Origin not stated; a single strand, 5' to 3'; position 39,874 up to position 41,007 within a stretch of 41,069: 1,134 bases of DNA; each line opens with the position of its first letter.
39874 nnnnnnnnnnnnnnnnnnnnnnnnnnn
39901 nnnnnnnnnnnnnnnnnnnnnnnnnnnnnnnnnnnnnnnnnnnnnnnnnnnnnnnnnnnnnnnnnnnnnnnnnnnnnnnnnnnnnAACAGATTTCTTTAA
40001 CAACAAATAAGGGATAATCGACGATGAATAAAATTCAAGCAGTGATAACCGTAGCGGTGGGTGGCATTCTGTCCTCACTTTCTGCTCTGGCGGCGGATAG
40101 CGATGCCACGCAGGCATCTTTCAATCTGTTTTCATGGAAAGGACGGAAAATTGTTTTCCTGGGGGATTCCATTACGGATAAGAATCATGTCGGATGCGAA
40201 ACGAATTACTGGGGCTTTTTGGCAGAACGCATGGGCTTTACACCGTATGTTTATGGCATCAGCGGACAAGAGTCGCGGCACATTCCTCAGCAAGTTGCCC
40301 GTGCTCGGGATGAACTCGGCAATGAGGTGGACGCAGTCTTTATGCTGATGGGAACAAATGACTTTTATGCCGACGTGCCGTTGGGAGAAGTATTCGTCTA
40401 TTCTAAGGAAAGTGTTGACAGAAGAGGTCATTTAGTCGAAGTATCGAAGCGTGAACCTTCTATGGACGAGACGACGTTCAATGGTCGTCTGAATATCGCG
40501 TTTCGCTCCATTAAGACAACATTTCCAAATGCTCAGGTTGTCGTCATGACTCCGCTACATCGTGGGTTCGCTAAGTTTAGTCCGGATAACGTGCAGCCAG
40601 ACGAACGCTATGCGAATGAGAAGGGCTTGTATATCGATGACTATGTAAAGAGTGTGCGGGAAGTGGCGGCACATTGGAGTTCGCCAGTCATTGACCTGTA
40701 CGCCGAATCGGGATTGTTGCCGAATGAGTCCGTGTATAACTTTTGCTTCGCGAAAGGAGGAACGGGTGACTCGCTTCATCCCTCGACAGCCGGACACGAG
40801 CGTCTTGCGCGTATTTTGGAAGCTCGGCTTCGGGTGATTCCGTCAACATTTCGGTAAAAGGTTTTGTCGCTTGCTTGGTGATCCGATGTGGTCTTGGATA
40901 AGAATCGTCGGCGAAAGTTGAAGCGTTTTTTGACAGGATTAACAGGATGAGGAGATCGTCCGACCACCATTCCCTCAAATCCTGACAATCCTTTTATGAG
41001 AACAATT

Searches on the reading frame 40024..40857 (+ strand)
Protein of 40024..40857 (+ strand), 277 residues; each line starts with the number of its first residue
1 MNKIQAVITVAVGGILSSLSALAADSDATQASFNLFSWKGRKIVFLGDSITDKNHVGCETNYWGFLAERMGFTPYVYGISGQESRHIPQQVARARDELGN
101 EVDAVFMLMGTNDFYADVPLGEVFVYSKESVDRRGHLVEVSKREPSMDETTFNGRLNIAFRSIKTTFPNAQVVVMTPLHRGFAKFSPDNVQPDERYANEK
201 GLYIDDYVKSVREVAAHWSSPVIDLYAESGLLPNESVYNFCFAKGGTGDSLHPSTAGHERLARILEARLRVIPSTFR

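Call 6: search_protein_families(library=pfam, proteins=[window:40024-40857:+], max_evalue=0.001)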
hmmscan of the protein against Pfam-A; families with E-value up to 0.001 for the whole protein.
window:40024-40857:+ (277 aa): 2 families
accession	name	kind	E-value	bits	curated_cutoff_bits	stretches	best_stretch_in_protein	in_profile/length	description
PF13472.12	Lipase_GDSL_2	-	5.1e-19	69.9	32.9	1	45-260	1-178/178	GDSL-like Lipase/Acylhydrolase family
PF00657.28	Lipase_GDSL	-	2.1e-11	44.8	23.6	1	43-263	1-206/208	GDSL-like Lipase/Acylhydrolase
